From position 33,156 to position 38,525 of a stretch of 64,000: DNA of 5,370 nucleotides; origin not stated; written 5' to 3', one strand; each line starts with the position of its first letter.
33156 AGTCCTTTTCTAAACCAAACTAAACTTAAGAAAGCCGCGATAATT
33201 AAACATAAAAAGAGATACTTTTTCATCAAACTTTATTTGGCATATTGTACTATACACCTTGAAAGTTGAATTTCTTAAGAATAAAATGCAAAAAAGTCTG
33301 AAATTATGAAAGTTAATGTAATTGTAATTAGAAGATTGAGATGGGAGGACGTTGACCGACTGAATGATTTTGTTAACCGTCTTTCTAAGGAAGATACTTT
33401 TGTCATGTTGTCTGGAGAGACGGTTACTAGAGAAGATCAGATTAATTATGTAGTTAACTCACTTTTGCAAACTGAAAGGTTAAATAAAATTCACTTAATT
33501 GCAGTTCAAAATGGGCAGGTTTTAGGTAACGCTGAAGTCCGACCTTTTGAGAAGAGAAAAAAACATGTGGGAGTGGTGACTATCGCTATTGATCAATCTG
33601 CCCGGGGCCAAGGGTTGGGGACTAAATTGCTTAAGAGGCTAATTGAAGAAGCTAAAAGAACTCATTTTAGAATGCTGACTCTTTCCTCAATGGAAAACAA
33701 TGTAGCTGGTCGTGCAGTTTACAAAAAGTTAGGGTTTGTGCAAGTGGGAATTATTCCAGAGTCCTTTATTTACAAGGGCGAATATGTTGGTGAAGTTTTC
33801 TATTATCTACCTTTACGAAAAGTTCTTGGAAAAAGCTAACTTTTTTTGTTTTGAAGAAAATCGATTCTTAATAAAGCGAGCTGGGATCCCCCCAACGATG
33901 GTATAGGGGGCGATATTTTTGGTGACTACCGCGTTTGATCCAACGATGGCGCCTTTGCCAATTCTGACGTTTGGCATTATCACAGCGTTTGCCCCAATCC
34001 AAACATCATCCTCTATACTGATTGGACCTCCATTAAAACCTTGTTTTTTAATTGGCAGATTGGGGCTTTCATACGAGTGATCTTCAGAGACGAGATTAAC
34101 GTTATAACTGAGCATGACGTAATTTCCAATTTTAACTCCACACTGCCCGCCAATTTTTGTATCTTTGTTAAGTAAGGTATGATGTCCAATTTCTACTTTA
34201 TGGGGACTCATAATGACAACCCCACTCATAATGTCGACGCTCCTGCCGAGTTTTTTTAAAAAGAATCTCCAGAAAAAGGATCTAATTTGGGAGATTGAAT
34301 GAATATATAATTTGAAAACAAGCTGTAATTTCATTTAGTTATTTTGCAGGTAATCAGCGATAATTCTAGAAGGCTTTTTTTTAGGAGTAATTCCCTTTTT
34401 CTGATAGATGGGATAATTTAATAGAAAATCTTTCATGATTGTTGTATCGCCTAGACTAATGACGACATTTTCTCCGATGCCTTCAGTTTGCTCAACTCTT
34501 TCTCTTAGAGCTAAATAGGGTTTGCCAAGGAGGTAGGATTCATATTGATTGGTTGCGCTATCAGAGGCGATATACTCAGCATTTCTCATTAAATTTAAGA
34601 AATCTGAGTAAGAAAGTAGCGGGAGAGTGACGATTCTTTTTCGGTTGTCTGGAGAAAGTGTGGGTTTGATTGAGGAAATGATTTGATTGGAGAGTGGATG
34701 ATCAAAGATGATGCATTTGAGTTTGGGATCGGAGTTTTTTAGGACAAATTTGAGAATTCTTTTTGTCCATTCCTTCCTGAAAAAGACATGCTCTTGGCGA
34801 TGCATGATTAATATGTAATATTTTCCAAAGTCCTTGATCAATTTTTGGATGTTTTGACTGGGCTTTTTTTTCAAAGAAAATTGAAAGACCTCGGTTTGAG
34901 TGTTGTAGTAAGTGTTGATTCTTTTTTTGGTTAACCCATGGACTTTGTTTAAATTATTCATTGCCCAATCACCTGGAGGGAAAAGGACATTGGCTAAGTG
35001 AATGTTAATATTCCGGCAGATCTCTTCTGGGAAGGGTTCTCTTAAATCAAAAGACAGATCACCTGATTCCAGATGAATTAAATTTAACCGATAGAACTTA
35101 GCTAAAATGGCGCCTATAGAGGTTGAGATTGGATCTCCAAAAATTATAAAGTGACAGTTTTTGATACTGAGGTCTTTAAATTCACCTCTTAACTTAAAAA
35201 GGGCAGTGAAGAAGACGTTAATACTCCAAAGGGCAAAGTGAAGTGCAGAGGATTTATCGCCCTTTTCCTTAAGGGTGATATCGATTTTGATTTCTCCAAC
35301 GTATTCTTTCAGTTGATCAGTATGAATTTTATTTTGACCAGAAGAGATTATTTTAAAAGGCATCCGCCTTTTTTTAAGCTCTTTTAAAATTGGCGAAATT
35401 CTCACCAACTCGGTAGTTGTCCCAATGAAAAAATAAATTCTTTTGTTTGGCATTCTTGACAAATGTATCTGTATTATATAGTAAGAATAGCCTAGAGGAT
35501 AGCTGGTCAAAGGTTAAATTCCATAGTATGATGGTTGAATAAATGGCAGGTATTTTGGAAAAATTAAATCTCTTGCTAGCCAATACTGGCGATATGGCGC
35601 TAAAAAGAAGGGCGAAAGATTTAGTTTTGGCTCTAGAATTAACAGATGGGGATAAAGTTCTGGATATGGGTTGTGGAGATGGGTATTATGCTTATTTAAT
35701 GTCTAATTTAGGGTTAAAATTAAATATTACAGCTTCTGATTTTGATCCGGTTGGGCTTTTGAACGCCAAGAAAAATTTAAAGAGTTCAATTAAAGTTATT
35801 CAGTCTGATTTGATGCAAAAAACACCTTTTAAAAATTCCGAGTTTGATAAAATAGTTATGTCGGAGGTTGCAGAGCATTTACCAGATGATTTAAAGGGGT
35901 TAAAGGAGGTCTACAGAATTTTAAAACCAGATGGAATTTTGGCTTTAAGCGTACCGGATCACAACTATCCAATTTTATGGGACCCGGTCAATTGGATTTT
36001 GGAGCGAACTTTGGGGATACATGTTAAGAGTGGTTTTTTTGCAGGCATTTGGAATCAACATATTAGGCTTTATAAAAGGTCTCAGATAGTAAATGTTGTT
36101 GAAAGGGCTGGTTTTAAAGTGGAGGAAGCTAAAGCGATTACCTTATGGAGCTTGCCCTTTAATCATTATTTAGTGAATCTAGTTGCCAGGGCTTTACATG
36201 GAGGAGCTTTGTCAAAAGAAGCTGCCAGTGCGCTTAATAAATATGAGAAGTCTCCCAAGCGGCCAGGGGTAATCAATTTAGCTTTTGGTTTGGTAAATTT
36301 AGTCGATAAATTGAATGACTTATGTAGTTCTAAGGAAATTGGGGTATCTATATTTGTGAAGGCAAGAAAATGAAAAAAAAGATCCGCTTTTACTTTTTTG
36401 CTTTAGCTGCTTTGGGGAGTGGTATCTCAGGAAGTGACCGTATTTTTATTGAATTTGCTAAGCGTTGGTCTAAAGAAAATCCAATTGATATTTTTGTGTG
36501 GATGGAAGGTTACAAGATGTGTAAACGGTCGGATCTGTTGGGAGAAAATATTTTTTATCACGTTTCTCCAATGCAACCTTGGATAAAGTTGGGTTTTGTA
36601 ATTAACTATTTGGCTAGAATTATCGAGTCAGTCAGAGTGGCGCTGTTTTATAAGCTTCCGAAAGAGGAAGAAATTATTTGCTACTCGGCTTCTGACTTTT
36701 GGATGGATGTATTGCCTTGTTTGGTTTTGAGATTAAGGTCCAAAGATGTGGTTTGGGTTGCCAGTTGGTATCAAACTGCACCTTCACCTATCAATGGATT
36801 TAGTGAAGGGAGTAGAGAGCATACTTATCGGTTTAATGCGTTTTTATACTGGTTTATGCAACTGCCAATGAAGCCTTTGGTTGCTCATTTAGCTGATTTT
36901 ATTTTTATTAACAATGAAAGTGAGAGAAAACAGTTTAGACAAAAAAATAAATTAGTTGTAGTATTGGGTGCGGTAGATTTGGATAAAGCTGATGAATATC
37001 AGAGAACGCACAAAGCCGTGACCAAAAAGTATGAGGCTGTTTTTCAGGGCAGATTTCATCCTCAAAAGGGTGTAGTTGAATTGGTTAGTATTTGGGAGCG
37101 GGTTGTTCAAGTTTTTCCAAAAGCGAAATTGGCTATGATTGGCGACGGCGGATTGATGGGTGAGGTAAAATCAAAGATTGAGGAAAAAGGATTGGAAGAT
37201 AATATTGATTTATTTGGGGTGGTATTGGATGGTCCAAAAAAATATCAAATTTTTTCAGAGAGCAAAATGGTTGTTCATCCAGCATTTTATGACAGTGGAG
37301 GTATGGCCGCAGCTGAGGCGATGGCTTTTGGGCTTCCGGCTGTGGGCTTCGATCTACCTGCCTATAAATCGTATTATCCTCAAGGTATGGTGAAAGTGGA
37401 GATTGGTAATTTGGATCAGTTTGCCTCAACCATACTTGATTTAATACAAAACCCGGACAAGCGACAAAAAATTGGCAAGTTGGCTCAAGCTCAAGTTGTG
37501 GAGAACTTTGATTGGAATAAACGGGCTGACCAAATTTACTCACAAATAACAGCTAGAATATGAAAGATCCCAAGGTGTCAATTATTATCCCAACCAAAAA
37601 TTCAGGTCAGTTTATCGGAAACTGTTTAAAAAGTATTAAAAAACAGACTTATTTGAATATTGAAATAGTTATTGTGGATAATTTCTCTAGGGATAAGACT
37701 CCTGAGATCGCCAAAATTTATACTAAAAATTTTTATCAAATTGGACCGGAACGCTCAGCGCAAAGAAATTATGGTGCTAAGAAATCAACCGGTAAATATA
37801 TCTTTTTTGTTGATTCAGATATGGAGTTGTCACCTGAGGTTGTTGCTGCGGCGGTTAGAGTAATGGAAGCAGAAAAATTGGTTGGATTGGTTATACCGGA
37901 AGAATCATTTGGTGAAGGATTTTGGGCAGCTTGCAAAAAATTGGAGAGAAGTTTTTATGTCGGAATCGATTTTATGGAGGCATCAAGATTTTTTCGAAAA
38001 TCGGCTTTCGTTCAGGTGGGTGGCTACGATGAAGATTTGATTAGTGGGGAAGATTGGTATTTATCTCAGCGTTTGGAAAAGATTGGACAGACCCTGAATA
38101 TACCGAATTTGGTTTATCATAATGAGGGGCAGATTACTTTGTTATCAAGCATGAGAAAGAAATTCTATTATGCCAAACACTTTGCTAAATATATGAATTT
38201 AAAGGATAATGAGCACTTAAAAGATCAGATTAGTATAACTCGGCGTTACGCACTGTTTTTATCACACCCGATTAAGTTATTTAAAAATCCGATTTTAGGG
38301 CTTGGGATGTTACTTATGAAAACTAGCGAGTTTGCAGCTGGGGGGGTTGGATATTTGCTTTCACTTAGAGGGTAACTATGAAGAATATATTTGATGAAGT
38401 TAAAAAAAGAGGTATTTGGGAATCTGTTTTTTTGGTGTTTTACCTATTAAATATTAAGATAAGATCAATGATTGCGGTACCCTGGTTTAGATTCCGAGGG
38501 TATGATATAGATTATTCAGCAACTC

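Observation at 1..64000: A >60-kb uninterrupted glycosylation super-island with >50 glycan-assembly genes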

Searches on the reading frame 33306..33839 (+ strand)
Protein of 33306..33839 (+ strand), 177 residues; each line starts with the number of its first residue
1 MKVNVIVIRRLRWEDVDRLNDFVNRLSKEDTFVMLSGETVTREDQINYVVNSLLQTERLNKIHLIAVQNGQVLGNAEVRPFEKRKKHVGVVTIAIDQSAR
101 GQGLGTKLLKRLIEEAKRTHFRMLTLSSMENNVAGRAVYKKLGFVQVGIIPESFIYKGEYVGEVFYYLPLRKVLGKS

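Call 6: search_protein_families(library=pfam, proteins=[window:33306-33839:+], max_evalue=0.01)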
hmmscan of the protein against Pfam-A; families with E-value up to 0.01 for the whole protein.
window:33306-33839:+ (177 aa): 8 families
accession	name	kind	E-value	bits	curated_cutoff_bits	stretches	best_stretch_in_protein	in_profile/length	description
PF00583.31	Acetyltransf_1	-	5.9e-17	62.4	20.7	1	57-144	29-116/116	Acetyltransferase (GNAT) family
PF13508.13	Acetyltransf_7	-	7.4e-13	49.1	27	1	62-145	4-83/84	Acetyltransferase (GNAT) domain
PF13302.13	Acetyltransf_3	-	3.4e-10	41.2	25.4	1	7-145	3-138/138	Acetyltransferase (GNAT) domain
PF13673.13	Acetyltransf_10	-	5.4e-09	36.5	23.6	1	60-148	30-111/128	Acetyltransferase (GNAT) domain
PF13420.13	Acetyltransf_4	-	9.8e-09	35.9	24.3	1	40-161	28-151/155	Acetyltransferase (GNAT) domain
PF08445.16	FR47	-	2e-05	24.9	22.1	1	91-145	25-78/86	FR47-like protein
PF13527.13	Acetyltransf_9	-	0.00019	21.9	25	1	45-144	29-124/127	Acetyltransferase (GNAT) domain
PF14542.12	Acetyltransf_CG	-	0.00035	21.1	30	1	82-128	18-65/80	GCN5-related N-acetyl-transferase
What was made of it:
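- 33306..33839 (+): g27, GNAT acetyltransferase. PF00583 62 bits (call 6)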

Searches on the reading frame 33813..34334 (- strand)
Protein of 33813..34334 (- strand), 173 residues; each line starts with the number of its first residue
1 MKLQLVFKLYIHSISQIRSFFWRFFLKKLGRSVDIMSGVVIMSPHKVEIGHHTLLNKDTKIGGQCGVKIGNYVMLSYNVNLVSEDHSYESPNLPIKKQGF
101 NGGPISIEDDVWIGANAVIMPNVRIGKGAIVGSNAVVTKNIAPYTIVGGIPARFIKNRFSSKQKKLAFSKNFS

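Call 6: search_protein_families(library=pfam, proteins=[window:33813-34334:-], max_evalue=0.01)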
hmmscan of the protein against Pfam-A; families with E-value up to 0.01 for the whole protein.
window:33813-34334:- (173 aa): 3 families
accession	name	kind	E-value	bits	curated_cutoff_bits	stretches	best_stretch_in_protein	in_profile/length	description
PF00132.30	Hexapep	-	8e-15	54.3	27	1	105-139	2-36/36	Bacterial transferase hexapeptide (six repeats)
PF14602.12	Hexapep_2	-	3.7e-09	36.6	27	1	104-139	1-34/34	Hexapeptide repeat of succinyl-transferase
PF25084.1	LbH_EIF2B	-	0.0015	18.9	54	0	45-141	14-103/105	EIF2B subunit epsilon LbH domain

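Call 59: search_protein_families(library=ncbifam, proteins=[window:33813-34334:-], max_evalue=1e-10)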
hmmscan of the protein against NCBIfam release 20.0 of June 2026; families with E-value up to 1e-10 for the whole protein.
window:33813-34334:- (173 aa): 21 families
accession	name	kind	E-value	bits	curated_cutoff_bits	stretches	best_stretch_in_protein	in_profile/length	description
NF007797.0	PRK10502.1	subfamily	1.4e-28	99.8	192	1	5-160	31-181/183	WcaF family extracellular polysaccharide biosynthesis acetyltransferase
TIGR03308.1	phn_thr-fam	hypoth_equivalog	2e-23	83.3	201.65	1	105-162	109-166/204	phosphonate metabolim protein, transferase hexapeptide repeat family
NF000311.1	Vat_ABCDEFH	equivalog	3.8e-23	82.1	300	1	76-163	85-169/201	Vat family streptogramin A O-acetyltransferase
NF000490.1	chloram_CatB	equivalog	7.9e-22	77.6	350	1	98-165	103-171/210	type B chloramphenicol O-acetyltransferase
NF007240.0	PRK09677.1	equivalog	4.3e-21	75.3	243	1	32-158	57-184/192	putative lipopolysaccharide biosynthesis O-acetyl transferase WbbJ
NF033468.1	stregram_VatI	exception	1.7e-20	73.7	415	1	77-162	88-170/208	streptogramin A O-acetyltransferase Vat(I)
NF000101.1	stregram_VatA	exception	1.8e-20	73.6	450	1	101-161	115-175/219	streptogramin A O-acetyltransferase Vat(A)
TIGR03532.1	DapD_Ac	equivalog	4.5e-19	69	231.75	1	103-167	159-223/231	2,3,4,5-tetrahydropyridine-2,6-dicarboxylate N-acetyltransferase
NF000097.1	stregram_VatC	exception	4.7e-19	69.1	425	1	78-165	95-178/212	streptogramin A O-acetyltransferase Vat(C)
NF007499.0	PRK10092.1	equivalog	1.4e-18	67.3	314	1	47-157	74-182/183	maltose O-acetyltransferase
NF038307.1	EPS_acetyl_HpsU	equivalog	1.8e-18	66.8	305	1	5-155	30-175/178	hormogonium polysaccharide biosynthesis acetyltransferase HpsU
NF000111.1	stregram_VatD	exception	2.9e-18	66.4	400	1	50-161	52-170/209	streptogramin A O-acetyltransferase Vat(D)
TIGR03570.1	NeuD_NnaD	subfamily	4.2e-18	65.7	160.8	1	102-153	151-202/202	NeuD/PglB/VioB family sugar acetyltransferase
NF000504.1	stregram_VatH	exception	4.3e-18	66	475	1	77-162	93-175/216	streptogramin A O-acetyltransferase Vat(H)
TIGR04008.1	WcaF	equivalog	1.1e-17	64.6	326.3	1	14-158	39-178/180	colanic acid biosynthesis acetyltransferase WcaF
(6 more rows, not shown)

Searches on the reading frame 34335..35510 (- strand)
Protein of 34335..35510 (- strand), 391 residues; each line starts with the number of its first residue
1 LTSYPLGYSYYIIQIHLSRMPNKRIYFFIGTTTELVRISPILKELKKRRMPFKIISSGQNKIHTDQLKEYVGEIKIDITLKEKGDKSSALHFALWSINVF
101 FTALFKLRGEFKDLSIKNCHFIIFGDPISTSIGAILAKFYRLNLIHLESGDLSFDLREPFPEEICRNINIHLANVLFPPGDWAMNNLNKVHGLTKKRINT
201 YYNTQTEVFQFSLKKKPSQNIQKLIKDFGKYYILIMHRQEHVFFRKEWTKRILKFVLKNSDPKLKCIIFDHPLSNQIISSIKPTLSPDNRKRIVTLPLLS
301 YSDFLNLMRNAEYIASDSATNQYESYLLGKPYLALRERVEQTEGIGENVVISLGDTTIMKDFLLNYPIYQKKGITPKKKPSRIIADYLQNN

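Call 6: search_protein_families(library=pfam, proteins=[window:34335-35510:-], max_evalue=0.01)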
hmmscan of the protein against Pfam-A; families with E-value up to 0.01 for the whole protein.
window:34335-35510:- (391 aa): 1 family
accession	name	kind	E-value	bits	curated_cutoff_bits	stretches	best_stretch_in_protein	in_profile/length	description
PF02350.25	Epimerase_2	-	4.6e-32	111.7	30.6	1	44-352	2-301/347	UDP-N-acetylglucosamine 2-epimerase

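Call 59: search_protein_families(library=ncbifam, proteins=[window:34335-35510:-], max_evalue=1e-10)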
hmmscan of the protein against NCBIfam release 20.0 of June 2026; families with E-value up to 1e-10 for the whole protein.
window:34335-35510:- (391 aa): 1 family
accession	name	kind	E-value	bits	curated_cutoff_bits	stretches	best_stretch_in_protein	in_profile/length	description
TIGR00236.1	wecB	equivalog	3.7e-30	105.3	210.15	1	25-354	3-319/366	non-hydrolyzing UDP-N-acetylglucosamine 2-epimerase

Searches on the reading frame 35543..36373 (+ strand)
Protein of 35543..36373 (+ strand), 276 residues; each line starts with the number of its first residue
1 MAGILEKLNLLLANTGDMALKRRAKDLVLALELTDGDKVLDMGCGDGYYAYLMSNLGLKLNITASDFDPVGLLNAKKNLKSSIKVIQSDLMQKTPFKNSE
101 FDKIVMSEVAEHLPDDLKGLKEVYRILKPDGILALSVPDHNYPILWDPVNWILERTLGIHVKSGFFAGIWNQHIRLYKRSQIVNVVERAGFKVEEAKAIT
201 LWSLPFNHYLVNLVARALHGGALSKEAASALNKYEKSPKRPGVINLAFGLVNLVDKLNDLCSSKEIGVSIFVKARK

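Call 6: search_protein_families(library=pfam, proteins=[window:35543-36373:+], max_evalue=0.01)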
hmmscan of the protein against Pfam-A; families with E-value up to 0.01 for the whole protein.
window:35543-36373:+ (276 aa): 17 families
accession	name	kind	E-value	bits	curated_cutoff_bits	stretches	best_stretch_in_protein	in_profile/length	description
PF13489.12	Methyltransf_23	-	6.2e-21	75.3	27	1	21-195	6-163/164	Methyltransferase domain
PF08241.18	Methyltransf_11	-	2.8e-19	70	21.2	1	40-134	1-94/95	Methyltransferase domain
PF13649.12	Methyltransf_25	-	1.7e-16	61.1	27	1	39-131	1-97/97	Methyltransferase domain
PF13847.12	Methyltransf_31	-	5.6e-15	55.7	27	1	34-140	2-114/145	Methyltransferase domain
PF08242.18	Methyltransf_12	-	1.9e-11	45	30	1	40-133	1-98/98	Methyltransferase domain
PF01209.24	Ubie_methyltran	-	9.4e-10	38.7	20.1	1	34-134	46-150/233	ubiE/COQ5 methyltransferase family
PF05175.20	MTS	-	1.1e-06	28.8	23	1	27-106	23-104/170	Methyltransferase small domain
PF06325.19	PrmA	-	1.7e-06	28.2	22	1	34-136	160-259/296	Ribosomal protein L11 methyltransferase (PrmA)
PF07021.18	MetW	-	8.6e-06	25.9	21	1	33-128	11-103/193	Methionine biosynthesis protein MetW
PF02353.26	CMAS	-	3.3e-05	23.8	27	1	19-136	46-165/273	Mycolic acid cyclopropane synthetase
PF01135.25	PCMT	-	0.00044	20.5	20.3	1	31-117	69-159/210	Protein-L-isoaspartate(D-aspartate) O-methyltransferase (PCMT)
PF20922.3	Anamorsin_N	-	0.0008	19.6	27.1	1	77-136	28-88/163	Anamorsin, N-terminal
PF02475.24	TRM5-TYW2_MTfase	-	0.0011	19.4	28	1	31-111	32-115/164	TRM5/TYW2 methyltransferase domain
PF05401.17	NodS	-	0.0013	19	24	1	19-136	27-145/201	Nodulation protein S (NodS)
PF03141.22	Methyltransf_29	-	0.0046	16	23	1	38-141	120-223/506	Putative S-adenosyl-L-methionine-dependent methyltransferase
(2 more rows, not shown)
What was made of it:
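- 35543..36373 (+): g30, SAM methyltransferase. PF13489 75 bits (call 6)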

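Call 93: find_encoding_contigs(protein=window:35543-36373:+, flank=10000, max_places=3)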
Protein window:35543-36373:+ (276 aa): 2 contigs read that carry it; 2 places shown.
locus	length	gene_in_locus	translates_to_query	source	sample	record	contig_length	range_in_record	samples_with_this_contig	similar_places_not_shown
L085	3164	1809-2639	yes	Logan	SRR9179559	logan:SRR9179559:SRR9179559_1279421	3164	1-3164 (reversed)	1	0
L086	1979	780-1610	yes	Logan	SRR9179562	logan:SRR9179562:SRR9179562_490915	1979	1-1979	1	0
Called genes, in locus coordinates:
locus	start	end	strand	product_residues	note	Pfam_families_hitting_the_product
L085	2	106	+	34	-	?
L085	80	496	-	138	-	PF25087:GMPPB_C (faint), PF00132:Hexapep, PF14602:Hexapep_2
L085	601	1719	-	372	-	PF02350:Epimerase_2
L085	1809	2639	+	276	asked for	PF01209:Ubie_methyltran, PF13489:Methyltransf_23, PF05175:MTS (weak), PF06325:PrmA (weak), PF13847:Methyltransf_31, PF08241:Methyltransf_11, PF08242:Methyltransf_12, PF13649:Methyltransf_25, +1 more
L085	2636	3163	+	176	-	?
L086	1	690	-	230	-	?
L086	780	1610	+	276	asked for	PF01209:Ubie_methyltran, PF13489:Methyltransf_23, PF05175:MTS (weak), PF06325:PrmA (weak), PF13847:Methyltransf_31, PF08241:Methyltransf_11, PF08242:Methyltransf_12, PF13649:Methyltransf_25, +1 more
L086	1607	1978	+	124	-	?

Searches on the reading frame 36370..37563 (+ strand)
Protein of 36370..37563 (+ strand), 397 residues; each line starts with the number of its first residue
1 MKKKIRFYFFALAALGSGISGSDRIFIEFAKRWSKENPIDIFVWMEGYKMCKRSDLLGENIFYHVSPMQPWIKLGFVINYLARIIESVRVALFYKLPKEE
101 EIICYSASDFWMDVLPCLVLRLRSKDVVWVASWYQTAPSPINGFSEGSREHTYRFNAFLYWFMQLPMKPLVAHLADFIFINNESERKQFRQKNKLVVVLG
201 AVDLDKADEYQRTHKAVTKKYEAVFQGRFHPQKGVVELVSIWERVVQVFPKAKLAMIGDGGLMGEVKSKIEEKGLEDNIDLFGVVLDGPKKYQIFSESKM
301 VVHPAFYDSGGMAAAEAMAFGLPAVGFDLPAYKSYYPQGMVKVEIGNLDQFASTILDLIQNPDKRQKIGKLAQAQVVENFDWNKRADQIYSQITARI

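Call 7: search_protein_families(library=pfam, proteins=[window:36370-37563:+], max_evalue=0.01)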
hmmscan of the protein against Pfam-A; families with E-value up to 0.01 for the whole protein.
window:36370-37563:+ (397 aa): 3 families
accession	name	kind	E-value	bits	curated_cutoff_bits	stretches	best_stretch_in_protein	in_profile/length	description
PF00534.26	Glycos_transf_1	-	3.5e-23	82.4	26.4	1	208-373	3-170/172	Glycosyl transferases group 1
PF13692.12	Glyco_trans_1_4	-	1.4e-19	71.2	27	1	223-361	4-142/142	Glycosyl transferases group 1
PF13524.12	Glyco_trans_1_2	-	2.1e-07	31.4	25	1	287-389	36-142/144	Glycosyl transferase-like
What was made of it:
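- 36370..37563 (+): g31, GT4. PF00534 82 bits (call 7)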

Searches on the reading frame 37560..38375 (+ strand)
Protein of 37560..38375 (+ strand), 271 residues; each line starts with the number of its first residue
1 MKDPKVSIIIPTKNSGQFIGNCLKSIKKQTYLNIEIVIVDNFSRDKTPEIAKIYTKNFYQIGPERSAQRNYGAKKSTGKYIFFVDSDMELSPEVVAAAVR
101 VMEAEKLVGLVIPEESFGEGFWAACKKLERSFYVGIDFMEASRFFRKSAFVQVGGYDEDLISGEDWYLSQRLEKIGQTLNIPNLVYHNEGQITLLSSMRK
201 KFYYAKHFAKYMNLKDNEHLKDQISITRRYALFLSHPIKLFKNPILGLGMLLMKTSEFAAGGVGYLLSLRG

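Call 7: search_protein_families(library=pfam, proteins=[window:37560-38375:+], max_evalue=0.01)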
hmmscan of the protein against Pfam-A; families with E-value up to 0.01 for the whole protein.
window:37560-38375:+ (271 aa): 4 families
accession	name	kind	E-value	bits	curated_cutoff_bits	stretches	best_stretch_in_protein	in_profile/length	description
PF00535.33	Glycos_transf_2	-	1.7e-27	96.8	23.3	1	7-127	1-130/168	Glycosyl transferase family 2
PF10111.15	Glyco_tranf_2_2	-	7.9e-15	55.5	27.3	2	7-107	1-111/276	Glycosyltransferase like family 2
PF13641.12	Glyco_tranf_2_3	-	6.6e-07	30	27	1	4-109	1-120/230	Glycosyltransferase like family 2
PF13632.12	Glyco_trans_2_3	-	0.008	16.4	27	0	80-197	1-132/198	Glycosyl transferase family group 2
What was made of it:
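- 37560..38375 (+): g32, GT2. PF00535 96.8 bits (call 7)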

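Call 27: search_protein_families(library=ncbifam, proteins=[window:37560-38375:+], max_evalue=0.00001)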
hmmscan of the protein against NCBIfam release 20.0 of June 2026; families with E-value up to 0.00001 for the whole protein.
window:37560-38375:+ (271 aa): 19 families
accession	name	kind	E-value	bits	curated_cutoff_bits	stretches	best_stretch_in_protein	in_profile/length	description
TIGR04283.1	glyco_like_mftF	equivalog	6e-25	88.1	182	1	6-195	1-192/221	TIGR04283 family arsenosugar biosynthesis glycosyltransferase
NF041875.1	EPS_EpsD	equivalog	1e-19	71.1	370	1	6-207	1-226/325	exopolysaccharide biosynthesis glycosyltransferase EpsD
NF007482.0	PRK10073.1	equivalog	4.4e-17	62.1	423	1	3-106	5-114/334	glycosyltransferase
NF047683.1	TeichurnBiosyTuaG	equivalog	3.3e-16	59.7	400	1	2-105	4-114/252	teichuronic acid biosynthesis protein TuaG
TIGR03965.1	mycofact_glyco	equivalog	2.4e-15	56.4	280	1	4-92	74-169/467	mycofactocin biosynthesis glycosyltransferase MftF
NF038299.1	EPS_HpsN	equivalog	5.4e-12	45.3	425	1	4-111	1-115/317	hormogonium polysaccharide biosynthesis glycosyltransferase HpsN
TIGR03111.1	glyc2_xrt_Gpos1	hypoth_equivalog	1.3e-11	44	363.95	1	3-106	48-160/439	TIGR03111 family XrtG-associated glycosyltransferase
TIGR03937.1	PgaC_IcaA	equivalog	1.3e-10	40.8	422.3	1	3-111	44-159/407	poly-beta-1,6-N-acetyl-D-glucosamine synthase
TIGR03469.1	HpnB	hypoth_equivalog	6.4e-10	38.6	379.25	1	4-56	44-97/386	hopene-associated glycosyltransferase HpnB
NF050050.1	ProtGlycPglI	equivalog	6.8e-10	38.8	500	1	4-100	2-106/306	GalNAc(5)-diNAcBac-PP-undecaprenol beta-1,3-glucosyltransferase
NF045692.1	OglycostaseCruG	equivalog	2.8e-09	36.4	600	1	5-57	42-94/386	2'-O-glycosyltransferase CruG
NF053739.1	GlytfEpsEBac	equivalog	1.5e-08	33.9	450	1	4-156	1-167/265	glycosyltransferase EpsE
NF038302.1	EPS_HpsE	equivalog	6e-08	32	300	1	6-106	3-115/307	hormogonium polysaccharide biosynthesis glycosyltransferase HpsE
NF041394.1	GtaseAglG_Halo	equivalog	5.8e-07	29.1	440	0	5-107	2-112/304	glucosyl-dolichyl phosphate glucuronosyltransferase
NF010496.0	PRK13915.1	equivalog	9.2e-07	28.2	262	1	4-102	31-142/307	glucosyl-3-phosphoglycerate synthase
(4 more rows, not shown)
